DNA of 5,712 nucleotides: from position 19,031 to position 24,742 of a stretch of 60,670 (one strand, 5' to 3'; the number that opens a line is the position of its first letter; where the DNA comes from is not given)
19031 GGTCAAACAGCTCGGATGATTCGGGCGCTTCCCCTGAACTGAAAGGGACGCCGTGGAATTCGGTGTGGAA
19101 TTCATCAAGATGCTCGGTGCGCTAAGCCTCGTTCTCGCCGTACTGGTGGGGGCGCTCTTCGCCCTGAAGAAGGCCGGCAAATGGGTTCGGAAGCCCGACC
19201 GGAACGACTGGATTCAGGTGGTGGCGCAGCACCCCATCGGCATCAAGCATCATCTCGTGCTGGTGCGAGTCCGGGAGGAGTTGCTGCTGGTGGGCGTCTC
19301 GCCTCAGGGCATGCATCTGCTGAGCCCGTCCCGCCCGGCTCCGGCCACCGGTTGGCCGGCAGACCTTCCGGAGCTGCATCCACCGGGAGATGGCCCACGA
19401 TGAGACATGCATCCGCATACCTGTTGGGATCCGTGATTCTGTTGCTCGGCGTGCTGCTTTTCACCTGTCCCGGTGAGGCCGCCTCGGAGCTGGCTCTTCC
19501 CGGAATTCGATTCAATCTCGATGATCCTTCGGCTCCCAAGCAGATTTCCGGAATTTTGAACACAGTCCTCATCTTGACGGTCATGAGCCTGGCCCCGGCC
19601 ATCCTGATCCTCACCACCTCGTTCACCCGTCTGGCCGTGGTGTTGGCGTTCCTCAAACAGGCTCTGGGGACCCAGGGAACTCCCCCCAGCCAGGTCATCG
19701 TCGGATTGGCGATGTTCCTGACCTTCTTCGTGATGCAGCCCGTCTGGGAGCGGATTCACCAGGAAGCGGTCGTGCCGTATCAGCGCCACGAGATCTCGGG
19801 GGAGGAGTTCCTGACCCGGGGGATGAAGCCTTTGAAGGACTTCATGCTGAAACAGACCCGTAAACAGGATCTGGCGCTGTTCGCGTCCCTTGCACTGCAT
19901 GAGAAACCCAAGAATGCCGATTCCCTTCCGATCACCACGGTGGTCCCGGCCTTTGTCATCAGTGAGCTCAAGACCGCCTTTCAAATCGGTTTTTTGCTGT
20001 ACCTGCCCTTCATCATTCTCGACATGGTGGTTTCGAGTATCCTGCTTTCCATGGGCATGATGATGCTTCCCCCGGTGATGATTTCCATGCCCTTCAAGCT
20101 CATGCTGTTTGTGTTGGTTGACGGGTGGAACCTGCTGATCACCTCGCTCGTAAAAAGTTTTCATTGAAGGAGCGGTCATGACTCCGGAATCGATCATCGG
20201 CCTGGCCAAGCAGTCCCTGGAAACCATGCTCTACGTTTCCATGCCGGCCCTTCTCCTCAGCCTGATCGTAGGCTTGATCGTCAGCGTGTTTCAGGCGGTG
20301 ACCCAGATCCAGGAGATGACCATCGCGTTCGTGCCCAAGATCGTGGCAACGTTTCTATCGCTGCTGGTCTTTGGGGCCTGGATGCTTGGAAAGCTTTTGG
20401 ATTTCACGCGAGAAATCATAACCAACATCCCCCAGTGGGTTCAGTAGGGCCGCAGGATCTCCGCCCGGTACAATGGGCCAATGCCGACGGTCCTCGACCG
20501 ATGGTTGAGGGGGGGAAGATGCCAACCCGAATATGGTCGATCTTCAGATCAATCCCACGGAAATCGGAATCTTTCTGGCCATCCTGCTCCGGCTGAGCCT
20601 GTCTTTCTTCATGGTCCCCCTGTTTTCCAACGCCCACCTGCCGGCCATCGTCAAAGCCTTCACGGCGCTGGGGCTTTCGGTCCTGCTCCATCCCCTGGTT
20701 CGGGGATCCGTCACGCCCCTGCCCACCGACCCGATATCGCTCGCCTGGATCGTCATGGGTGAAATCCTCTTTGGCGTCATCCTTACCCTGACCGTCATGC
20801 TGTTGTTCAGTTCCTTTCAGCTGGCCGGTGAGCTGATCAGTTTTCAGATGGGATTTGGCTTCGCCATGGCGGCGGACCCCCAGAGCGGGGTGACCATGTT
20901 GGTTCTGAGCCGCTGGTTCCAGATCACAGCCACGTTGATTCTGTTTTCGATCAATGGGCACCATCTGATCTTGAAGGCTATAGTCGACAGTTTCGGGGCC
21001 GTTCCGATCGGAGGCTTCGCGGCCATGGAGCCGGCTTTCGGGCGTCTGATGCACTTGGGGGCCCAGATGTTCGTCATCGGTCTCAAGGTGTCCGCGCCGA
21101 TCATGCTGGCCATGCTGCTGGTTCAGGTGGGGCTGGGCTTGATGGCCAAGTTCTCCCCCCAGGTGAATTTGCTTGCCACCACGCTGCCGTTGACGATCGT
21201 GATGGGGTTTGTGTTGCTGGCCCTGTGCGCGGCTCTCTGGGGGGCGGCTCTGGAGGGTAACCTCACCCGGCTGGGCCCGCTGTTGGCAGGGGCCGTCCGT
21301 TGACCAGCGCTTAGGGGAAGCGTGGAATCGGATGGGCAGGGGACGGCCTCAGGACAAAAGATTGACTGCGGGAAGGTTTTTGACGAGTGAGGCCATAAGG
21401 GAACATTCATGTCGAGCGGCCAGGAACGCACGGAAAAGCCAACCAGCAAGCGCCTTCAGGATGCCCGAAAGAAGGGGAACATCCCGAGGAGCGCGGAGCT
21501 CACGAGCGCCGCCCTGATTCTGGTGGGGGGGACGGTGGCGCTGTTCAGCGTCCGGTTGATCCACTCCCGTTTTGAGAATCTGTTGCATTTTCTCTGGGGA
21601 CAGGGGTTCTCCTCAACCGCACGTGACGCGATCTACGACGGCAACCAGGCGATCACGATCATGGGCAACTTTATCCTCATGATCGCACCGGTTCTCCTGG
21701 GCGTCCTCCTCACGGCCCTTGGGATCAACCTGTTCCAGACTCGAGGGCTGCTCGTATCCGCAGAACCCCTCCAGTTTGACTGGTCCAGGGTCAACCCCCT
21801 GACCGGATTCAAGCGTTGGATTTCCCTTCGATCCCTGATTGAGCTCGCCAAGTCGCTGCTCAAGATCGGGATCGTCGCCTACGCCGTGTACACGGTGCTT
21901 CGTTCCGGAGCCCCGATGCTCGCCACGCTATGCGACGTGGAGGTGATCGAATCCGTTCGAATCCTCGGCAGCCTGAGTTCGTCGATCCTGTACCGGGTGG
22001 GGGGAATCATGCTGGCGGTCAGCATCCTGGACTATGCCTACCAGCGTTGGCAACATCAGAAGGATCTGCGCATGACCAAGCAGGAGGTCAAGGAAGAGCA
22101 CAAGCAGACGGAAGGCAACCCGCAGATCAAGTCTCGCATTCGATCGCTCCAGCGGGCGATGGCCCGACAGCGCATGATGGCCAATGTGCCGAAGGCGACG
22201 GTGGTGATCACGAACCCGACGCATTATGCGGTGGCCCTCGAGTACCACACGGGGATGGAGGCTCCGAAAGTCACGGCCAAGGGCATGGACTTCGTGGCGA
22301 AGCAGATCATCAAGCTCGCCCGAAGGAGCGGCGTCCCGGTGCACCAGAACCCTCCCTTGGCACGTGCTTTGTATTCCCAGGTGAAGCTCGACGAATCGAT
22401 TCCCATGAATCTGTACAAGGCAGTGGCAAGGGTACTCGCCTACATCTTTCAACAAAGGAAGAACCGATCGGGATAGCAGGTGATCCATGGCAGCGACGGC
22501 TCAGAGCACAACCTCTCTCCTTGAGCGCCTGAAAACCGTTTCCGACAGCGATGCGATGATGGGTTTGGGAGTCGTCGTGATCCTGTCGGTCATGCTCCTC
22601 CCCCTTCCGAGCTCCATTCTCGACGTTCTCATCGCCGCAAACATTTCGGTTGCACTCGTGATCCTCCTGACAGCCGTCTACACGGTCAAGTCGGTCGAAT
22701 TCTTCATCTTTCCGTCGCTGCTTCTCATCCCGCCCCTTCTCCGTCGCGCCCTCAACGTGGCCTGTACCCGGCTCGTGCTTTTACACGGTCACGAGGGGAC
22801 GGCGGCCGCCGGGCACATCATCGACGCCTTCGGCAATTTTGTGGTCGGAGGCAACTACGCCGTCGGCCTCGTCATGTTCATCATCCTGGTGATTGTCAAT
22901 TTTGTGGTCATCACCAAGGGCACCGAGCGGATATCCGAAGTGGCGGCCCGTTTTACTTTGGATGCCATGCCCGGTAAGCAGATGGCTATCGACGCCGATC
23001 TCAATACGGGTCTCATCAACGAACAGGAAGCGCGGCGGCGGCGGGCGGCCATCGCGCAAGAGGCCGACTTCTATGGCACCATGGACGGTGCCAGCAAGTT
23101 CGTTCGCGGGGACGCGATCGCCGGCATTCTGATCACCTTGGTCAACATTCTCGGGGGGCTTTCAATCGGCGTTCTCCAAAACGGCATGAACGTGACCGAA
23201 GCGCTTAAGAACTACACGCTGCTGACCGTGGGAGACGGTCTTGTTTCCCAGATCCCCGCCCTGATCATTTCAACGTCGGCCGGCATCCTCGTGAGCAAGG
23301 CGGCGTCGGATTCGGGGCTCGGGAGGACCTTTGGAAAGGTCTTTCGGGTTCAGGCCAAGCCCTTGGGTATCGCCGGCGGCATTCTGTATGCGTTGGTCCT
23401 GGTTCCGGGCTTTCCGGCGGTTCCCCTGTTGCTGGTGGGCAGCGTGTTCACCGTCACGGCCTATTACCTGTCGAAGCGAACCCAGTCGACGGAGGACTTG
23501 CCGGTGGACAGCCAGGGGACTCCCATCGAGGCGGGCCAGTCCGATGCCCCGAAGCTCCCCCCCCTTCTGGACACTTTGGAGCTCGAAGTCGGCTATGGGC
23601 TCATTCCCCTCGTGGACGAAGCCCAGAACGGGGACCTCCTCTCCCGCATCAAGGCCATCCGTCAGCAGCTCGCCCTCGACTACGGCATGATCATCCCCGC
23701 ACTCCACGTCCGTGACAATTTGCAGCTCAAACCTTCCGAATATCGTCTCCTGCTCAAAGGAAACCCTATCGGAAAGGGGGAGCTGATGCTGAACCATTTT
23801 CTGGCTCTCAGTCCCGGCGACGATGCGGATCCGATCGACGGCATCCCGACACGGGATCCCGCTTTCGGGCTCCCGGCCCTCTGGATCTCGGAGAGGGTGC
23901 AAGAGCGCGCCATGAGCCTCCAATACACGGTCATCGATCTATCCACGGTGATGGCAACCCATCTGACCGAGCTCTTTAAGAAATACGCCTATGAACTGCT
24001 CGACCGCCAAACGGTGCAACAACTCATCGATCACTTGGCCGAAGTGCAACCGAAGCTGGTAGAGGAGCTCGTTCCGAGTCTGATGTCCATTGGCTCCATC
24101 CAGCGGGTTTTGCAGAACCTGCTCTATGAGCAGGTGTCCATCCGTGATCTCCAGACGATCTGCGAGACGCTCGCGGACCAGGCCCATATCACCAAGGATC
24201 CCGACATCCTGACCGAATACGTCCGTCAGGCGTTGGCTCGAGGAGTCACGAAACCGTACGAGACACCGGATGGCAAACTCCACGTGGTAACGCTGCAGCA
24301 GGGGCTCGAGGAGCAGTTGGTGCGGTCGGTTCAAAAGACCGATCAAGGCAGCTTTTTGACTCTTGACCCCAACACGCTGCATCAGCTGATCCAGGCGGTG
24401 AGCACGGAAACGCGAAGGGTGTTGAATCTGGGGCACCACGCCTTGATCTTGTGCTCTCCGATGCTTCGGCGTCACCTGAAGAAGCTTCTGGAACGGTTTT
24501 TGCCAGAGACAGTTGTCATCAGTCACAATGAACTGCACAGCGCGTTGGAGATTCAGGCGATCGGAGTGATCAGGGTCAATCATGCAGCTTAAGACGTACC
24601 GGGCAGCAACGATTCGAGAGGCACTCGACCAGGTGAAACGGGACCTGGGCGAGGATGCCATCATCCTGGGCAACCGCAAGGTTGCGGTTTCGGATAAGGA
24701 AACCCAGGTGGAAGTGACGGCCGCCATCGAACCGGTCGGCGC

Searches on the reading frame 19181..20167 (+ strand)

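Call 30: search_protein_families(library=pfam, max_evalue=0.00001, proteins=[window:19181-20167:+])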
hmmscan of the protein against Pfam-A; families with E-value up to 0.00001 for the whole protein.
window:19181-20167:+ (328 aa): 1 family
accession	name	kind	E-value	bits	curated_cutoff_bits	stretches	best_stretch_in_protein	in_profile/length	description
PF00813.25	FliP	-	2.5e-81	272.6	26.9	1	131-323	1-191/191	FliP family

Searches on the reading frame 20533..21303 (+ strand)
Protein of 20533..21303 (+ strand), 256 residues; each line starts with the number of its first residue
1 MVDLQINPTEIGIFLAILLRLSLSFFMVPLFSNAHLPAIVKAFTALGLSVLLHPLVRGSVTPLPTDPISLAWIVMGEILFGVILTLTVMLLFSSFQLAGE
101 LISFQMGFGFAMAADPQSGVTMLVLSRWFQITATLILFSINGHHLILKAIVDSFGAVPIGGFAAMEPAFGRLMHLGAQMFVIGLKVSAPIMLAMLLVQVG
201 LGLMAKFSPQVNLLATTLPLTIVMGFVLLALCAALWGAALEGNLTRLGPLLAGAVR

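Call 30: search_protein_families(library=pfam, max_evalue=0.00001, proteins=[window:20533-21303:+])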
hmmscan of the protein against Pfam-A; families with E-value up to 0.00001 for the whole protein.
window:20533-21303:+ (256 aa): 1 family
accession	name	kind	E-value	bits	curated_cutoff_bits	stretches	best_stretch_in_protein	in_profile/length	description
PF01311.25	Bac_export_1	-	1.2e-55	189.1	27.8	1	13-242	3-225/230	Bacterial export proteins, family 1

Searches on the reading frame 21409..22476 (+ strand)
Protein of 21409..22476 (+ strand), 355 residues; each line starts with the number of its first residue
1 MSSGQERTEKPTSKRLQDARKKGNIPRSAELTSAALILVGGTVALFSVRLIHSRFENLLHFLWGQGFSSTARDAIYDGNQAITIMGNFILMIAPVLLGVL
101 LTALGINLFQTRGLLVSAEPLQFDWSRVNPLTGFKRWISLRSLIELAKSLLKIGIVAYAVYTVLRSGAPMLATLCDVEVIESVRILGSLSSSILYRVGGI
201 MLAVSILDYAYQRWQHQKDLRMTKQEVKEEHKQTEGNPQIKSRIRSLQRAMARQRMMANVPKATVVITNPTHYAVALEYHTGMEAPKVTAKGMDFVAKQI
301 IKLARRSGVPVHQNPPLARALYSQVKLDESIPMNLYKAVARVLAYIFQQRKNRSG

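Call 30: search_protein_families(library=pfam, max_evalue=0.00001, proteins=[window:21409-22476:+])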
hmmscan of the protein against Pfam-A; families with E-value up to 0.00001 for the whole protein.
window:21409-22476:+ (355 aa): 1 family
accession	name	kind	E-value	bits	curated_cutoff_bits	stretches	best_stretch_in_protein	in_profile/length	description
PF01312.24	Bac_export_2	-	5.7e-123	410.9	24.4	1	5-346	1-335/335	FlhB HrpN YscU SpaS Family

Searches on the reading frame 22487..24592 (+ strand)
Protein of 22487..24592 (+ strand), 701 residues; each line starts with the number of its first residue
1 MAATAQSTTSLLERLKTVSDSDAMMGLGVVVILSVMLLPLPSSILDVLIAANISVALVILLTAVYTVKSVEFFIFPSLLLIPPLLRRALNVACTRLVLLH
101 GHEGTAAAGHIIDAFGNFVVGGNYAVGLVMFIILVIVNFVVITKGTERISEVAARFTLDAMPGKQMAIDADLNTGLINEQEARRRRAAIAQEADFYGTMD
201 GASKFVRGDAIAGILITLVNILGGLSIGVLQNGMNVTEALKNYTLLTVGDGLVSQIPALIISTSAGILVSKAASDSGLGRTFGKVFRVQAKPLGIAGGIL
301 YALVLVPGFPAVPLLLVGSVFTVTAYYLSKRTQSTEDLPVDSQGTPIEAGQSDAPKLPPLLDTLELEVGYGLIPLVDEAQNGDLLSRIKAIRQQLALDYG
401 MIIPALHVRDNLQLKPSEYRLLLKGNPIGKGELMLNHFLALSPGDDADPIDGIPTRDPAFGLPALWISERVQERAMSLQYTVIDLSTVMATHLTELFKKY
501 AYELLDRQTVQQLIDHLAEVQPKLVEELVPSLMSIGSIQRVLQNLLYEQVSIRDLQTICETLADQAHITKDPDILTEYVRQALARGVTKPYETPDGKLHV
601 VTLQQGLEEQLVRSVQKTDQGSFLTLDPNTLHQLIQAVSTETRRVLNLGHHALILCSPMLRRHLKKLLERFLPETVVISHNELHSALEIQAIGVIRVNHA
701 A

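Call 28: find_encoding_contigs(protein=window:22487-24592:+, flank=10000, max_places=3)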
Protein window:22487-24592:+ (701 aa): no gene with exactly this product is on record in the collection.

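Call 30: search_protein_families(library=pfam, max_evalue=0.00001, proteins=[window:22487-24592:+])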
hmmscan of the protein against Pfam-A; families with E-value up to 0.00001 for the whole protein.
window:22487-24592:+ (701 aa): 1 family
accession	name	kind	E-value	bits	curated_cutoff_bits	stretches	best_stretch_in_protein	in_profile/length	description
PF00771.25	FHIPEP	-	1.6e-261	869.9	29.1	1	32-686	1-655/657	FHIPEP family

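Call 55: find_homologous_proteins(query=window:22487-24592:+, max_evalue=1e-100)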
Query window:22487-24592:+ (701 aa): 7989 proteins with E <= 1e-100 among 8000 candidates; the best 120 are listed.
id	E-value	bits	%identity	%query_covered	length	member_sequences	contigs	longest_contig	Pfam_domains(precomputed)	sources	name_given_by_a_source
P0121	0.0e+0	1373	90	100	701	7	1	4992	PF00771.26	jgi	-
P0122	0.0e+0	1168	76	100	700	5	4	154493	PF00771.26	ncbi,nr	ncbi:MAG: flagellar biosynthesis protein FlhA [Syntrophobacteraceae bacterium]|nr:flagellar biosynth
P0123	0.0e+0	1167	75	100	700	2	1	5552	PF00771.26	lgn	-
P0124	0.0e+0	1166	74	100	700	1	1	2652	PF00771.26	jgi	jgi:flagellar biosynthesis protein FlhA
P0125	0.0e+0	1164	75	100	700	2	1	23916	PF00771.26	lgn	-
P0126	0.0e+0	1161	75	100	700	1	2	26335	PF00771.26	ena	-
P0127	0.0e+0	1160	76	100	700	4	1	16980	PF00771.26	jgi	jgi:flagellar biosynthesis protein FlhA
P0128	0.0e+0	1157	75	100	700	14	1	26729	PF00771.26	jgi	jgi:flagellar biosynthesis protein FlhA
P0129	0.0e+0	1124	73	100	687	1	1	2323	PF00771.26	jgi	jgi:flagellar biosynthesis protein FlhA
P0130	0.0e+0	1122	73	100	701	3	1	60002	PF00771.26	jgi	jgi:flagellar biosynthesis protein FlhA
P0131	0.0e+0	1116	72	100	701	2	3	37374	PF00771.26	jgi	jgi:flagellar biosynthesis protein FlhA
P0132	0.0e+0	1104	71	100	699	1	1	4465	PF00771.26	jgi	-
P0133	0.0e+0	1099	71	100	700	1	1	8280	PF00771.26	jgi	jgi:flagellar biosynthesis protein FlhA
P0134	0.0e+0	1098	72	100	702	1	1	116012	PF00771.26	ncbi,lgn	-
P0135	0.0e+0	1093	72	100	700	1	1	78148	PF00771.26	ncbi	ncbi:MAG: flagellar biosynthesis protein FlhA [Syntrophobacteraceae bacterium]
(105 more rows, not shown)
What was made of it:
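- Host: the lineage is probably Syntrophobacteraceae, from the FlhA best named hits (call 55).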
